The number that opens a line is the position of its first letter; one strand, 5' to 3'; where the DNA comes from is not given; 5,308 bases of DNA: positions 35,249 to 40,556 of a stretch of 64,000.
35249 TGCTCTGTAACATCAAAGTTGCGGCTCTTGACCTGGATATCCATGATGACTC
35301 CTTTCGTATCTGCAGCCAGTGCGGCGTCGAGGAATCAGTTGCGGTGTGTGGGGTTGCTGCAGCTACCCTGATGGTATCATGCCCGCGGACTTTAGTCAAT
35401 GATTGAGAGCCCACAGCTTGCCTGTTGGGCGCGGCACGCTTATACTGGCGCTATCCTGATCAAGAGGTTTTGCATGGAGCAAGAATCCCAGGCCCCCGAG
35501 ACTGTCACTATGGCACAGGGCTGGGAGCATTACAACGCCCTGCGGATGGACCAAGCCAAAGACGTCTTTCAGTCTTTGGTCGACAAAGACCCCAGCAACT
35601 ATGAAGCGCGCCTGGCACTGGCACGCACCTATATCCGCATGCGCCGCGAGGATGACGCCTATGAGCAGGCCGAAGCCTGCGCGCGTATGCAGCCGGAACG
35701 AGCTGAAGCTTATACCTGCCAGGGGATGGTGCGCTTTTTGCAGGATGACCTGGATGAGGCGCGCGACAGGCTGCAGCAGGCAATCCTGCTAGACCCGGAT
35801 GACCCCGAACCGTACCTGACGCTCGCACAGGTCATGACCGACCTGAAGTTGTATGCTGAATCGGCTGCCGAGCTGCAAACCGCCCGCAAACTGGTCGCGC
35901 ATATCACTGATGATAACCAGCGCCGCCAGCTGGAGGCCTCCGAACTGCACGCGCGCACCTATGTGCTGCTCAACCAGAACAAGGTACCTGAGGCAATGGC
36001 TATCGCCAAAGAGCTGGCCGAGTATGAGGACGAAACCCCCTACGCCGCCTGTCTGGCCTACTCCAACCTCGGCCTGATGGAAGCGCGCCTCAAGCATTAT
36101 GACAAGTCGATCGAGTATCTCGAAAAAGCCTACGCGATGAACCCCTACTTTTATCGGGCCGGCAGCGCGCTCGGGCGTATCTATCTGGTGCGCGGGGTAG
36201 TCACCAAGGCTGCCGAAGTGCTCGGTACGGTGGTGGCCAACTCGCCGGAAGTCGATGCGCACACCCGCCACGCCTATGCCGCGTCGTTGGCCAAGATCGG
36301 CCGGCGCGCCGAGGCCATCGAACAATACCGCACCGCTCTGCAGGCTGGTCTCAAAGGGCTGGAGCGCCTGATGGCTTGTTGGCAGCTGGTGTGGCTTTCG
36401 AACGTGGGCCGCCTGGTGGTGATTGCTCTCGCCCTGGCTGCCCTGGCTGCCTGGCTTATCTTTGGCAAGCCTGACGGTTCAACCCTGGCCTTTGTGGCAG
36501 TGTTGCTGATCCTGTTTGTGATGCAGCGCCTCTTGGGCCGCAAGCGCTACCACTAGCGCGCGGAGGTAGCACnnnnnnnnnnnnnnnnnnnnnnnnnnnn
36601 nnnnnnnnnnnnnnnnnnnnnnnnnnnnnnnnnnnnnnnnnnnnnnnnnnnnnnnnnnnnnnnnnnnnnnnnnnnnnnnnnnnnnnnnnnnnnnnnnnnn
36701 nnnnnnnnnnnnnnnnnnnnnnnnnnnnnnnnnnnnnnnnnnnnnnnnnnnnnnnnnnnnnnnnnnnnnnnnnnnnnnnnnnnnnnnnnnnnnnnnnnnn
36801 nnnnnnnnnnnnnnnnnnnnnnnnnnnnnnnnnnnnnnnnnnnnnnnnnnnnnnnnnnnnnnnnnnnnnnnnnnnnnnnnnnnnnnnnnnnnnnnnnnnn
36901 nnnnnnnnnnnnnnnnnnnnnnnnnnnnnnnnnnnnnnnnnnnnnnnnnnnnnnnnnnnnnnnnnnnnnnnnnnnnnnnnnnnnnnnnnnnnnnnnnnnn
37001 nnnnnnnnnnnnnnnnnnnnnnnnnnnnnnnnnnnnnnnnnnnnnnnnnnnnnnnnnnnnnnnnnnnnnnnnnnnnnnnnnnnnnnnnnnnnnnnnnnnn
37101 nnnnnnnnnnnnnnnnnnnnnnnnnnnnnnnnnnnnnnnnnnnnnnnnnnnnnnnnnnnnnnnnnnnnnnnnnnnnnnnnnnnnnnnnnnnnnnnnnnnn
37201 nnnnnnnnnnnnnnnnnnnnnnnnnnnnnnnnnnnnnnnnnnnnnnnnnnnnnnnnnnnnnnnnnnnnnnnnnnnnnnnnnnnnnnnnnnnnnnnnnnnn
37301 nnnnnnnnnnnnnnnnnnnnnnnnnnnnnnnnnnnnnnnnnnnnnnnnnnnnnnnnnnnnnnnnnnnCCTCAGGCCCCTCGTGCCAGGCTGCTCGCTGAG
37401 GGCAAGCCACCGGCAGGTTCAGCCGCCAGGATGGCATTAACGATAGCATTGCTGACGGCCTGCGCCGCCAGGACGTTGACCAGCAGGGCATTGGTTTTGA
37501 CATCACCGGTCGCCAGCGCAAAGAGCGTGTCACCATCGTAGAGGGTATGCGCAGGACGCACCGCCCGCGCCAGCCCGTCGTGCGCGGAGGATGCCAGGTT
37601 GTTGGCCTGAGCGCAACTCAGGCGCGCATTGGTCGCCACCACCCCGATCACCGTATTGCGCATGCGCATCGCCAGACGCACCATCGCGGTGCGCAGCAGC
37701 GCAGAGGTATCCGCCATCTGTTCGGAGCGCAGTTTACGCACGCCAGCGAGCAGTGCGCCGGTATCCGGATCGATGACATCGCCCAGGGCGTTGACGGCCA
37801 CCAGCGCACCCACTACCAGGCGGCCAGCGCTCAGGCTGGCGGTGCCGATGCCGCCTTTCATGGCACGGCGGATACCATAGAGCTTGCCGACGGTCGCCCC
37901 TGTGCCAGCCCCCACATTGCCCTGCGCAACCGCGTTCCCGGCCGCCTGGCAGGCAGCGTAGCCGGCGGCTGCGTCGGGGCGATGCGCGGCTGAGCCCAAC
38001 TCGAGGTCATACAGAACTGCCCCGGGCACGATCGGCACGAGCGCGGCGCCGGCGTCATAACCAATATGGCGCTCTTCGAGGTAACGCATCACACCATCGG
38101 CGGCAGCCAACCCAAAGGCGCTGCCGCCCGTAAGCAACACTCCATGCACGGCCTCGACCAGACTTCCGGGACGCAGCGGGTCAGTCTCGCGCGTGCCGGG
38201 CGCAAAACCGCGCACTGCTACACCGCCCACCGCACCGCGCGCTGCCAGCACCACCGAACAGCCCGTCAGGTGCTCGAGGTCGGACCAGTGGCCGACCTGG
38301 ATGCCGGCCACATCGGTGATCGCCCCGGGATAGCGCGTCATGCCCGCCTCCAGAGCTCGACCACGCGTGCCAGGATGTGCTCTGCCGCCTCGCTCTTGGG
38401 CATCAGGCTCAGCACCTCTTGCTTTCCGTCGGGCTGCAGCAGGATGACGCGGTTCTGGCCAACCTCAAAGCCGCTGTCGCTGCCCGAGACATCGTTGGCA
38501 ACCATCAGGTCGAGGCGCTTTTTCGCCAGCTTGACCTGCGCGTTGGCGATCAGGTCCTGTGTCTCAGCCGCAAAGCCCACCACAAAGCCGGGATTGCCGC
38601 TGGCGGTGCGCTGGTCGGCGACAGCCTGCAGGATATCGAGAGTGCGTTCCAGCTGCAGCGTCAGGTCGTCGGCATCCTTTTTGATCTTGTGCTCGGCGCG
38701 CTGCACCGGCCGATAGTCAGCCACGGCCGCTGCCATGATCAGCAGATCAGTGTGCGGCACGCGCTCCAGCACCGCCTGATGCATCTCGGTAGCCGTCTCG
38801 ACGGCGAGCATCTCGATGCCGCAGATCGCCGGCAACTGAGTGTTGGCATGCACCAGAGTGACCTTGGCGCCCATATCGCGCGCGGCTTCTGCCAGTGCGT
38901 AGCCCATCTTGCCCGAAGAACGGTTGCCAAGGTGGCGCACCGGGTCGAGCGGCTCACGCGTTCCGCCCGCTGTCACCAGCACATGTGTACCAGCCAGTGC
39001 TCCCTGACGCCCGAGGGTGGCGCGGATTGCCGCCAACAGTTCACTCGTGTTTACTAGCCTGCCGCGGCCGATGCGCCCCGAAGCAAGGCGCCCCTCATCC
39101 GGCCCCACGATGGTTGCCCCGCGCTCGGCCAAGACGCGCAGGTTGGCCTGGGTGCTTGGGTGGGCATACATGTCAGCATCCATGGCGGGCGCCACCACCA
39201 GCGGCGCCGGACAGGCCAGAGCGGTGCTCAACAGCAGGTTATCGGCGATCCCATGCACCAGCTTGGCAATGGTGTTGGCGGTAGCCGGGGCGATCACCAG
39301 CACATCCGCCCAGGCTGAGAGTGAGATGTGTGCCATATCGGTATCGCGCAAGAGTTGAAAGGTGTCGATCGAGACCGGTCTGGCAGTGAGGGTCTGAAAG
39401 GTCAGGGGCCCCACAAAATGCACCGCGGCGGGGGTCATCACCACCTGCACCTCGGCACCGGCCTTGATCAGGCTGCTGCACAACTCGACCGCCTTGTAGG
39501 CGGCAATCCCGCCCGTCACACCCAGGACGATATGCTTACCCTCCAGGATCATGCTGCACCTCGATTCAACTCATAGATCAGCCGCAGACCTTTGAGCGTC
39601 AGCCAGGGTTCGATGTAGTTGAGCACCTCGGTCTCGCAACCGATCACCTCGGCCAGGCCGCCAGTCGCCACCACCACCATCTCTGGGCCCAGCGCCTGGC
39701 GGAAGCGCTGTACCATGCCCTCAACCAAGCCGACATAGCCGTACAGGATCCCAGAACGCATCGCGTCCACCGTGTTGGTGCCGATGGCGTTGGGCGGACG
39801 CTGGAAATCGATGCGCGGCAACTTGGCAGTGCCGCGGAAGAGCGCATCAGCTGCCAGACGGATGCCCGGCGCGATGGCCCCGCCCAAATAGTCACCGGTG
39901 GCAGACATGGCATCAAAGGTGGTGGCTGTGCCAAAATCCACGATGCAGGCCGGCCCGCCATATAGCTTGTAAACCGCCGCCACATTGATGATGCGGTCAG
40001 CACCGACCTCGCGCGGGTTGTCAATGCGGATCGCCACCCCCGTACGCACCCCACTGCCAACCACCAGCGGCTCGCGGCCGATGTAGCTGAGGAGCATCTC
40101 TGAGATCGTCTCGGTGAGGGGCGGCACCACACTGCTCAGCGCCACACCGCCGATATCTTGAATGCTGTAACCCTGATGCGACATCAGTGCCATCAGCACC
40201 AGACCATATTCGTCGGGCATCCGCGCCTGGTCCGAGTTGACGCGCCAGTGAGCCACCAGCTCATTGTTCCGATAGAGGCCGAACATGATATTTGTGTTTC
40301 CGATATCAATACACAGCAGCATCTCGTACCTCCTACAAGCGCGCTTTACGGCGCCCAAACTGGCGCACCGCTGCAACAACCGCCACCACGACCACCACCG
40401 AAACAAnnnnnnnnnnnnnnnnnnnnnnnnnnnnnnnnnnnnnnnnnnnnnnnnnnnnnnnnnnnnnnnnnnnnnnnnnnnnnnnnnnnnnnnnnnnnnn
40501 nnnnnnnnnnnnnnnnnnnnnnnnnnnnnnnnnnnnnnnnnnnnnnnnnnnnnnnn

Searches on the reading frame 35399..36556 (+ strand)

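Call 69: search_protein_families(library=pfam, proteins=[window:35399-36556:+], max_evalue=0.00001)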
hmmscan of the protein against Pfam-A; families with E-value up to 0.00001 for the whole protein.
window:35399-36556:+ (385 aa): 16 families
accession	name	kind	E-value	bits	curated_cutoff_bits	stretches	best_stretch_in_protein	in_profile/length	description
PF14559.12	TPR_19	-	2e-19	70.1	25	1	50-104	7-61/68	Tetratricopeptide repeat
PF07719.23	TPR_2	-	2.2e-18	65.2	27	0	219-249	2-32/34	Tetratricopeptide repeat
PF13428.12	TPR_14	-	6.4e-14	51.5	23.5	0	113-145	12-44/44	Tetratricopeptide repeat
PF13432.12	TPR_16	-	1.6e-11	44.9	32.7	0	72-136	1-65/65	Tetratricopeptide repeat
PF13414.12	TPR_11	-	5.3e-11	42.5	26.8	1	111-146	3-38/42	TPR repeat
PF13431.12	TPR_17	-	1.1e-10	41.4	24.4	0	57-87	2-32/34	Tetratricopeptide repeat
PF13181.12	TPR_8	-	7.9e-10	38.5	25.7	0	220-249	3-32/34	Tetratricopeptide repeat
PF00515.34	TPR_1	-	9.7e-10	38.3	27.8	0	220-250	3-33/34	Tetratricopeptide repeat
PF13424.12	TPR_12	-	1e-09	38.9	30.1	0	219-247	46-74/77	Tetratricopeptide repeat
PF12895.13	ANAPC3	-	6e-09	36.5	27.2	0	232-310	3-79/82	Anaphase-promoting complex, cyclosome, subunit 3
PF25058.1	ARM_TT21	-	1.9e-06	28.3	27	0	136-264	7-140/155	Tetratricopeptide repeat protein 21 ARM repeat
PF13174.12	TPR_6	-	2.2e-06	28.3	26.3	0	46-66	11-32/33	Tetratricopeptide repeat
PF23914.1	TPR_CcmH_CycH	-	2.2e-06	28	42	0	98-202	46-143/158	Cytochrome c-type biogenesis protein H TPR domain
PF14561.12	TPR_20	-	5.8e-06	27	25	0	57-90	11-44/90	Tetratricopeptide repeat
PF13371.12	TPR_9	-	8.4e-06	26.1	35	0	76-140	3-67/73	Tetratricopeptide repeat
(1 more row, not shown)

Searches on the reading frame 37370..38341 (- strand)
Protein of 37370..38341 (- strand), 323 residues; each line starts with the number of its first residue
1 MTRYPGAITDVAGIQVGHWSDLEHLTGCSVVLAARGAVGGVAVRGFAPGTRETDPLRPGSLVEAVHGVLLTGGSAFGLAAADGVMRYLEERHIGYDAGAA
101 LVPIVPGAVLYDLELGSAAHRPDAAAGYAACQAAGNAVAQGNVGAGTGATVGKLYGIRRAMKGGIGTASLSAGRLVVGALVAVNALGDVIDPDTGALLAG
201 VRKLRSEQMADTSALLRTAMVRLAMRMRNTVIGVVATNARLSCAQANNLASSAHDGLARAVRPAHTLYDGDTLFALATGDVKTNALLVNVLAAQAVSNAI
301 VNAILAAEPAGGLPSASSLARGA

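Call 69: search_protein_families(library=pfam, proteins=[window:37370-38341:-], max_evalue=0.00001)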
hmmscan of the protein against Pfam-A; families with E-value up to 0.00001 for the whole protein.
window:37370-38341:- (323 aa): 1 family
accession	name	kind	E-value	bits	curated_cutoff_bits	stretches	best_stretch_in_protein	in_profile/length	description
PF03576.19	Peptidase_S58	-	6e-48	164.3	23.9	1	7-312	2-301/307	Peptidase family S58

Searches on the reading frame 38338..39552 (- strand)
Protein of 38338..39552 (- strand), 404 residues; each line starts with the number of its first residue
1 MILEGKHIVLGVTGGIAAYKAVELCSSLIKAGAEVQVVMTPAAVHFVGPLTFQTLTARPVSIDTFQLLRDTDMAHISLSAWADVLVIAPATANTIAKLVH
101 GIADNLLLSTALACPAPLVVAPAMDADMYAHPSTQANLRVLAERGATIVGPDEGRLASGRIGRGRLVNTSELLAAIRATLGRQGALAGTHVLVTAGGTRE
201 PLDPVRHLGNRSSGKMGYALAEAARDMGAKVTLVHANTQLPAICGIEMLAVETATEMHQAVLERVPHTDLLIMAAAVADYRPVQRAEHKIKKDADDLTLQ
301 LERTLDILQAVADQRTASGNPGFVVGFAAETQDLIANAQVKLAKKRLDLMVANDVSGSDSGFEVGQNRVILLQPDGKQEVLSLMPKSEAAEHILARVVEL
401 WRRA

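Call 69: search_protein_families(library=pfam, proteins=[window:38338-39552:-], max_evalue=0.00001)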
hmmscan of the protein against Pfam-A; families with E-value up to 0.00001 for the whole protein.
window:38338-39552:- (404 aa): 2 families
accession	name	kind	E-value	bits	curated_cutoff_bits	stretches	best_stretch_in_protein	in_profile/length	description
PF04127.22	DFP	-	2.1e-71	240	22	1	186-372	1-186/186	DNA/pantothenate metabolism flavoprotein C-terminal domain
PF02441.25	Flavoprotein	-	3.7e-34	118.1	22.7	1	6-148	1-146/162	Flavoprotein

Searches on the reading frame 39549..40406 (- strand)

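Call 69: search_protein_families(library=pfam, proteins=[window:39549-40406:-], max_evalue=0.00001)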
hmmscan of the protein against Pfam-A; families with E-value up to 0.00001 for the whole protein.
window:39549-40406:- (285 aa): 1 family
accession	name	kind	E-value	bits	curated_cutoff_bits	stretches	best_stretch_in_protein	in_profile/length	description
PF03309.20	Pan_kinase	-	1.5e-75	254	24.7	1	30-234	1-205/205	Type III pantothenate kinase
